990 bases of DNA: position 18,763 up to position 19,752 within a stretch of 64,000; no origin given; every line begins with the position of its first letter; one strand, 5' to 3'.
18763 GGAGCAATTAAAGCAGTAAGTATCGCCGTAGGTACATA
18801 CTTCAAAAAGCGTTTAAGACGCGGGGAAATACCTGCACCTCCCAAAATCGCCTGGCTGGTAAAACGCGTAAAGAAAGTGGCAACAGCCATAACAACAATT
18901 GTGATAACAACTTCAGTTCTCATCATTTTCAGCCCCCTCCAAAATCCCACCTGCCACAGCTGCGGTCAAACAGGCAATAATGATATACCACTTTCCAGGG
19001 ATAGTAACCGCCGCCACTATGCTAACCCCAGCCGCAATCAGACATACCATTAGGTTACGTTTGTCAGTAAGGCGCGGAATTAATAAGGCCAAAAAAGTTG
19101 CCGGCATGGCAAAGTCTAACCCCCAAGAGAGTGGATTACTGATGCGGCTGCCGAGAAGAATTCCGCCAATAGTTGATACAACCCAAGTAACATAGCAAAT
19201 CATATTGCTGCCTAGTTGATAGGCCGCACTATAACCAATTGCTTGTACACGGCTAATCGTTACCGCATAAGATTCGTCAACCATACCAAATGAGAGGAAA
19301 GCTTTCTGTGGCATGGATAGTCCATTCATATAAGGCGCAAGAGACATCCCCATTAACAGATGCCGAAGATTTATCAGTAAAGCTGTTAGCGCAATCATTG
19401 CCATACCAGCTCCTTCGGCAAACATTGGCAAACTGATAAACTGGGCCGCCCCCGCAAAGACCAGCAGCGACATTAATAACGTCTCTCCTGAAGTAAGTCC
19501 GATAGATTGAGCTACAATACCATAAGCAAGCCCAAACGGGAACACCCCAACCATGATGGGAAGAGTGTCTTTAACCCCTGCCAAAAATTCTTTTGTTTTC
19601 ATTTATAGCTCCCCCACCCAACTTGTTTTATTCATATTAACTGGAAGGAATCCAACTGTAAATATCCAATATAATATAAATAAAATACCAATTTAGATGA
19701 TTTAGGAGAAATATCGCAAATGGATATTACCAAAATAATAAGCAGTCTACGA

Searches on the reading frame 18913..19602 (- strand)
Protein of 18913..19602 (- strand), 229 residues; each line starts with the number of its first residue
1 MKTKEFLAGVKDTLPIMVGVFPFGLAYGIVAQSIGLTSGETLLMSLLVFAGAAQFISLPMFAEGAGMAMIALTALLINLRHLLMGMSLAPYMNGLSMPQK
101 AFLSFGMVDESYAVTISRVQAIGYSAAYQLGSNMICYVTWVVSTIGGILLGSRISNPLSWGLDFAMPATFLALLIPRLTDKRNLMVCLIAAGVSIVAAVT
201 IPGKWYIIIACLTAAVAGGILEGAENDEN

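Call 70: search_protein_families(library=pfam, proteins=[window:18913-19602:-])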
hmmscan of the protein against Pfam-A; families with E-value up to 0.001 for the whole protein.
window:18913-19602:- (229 aa): 1 family
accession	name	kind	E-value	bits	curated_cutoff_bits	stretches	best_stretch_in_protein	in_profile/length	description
PF03591.19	AzlC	-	2.9e-41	141.6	32.1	1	15-154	1-137/137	AzlC protein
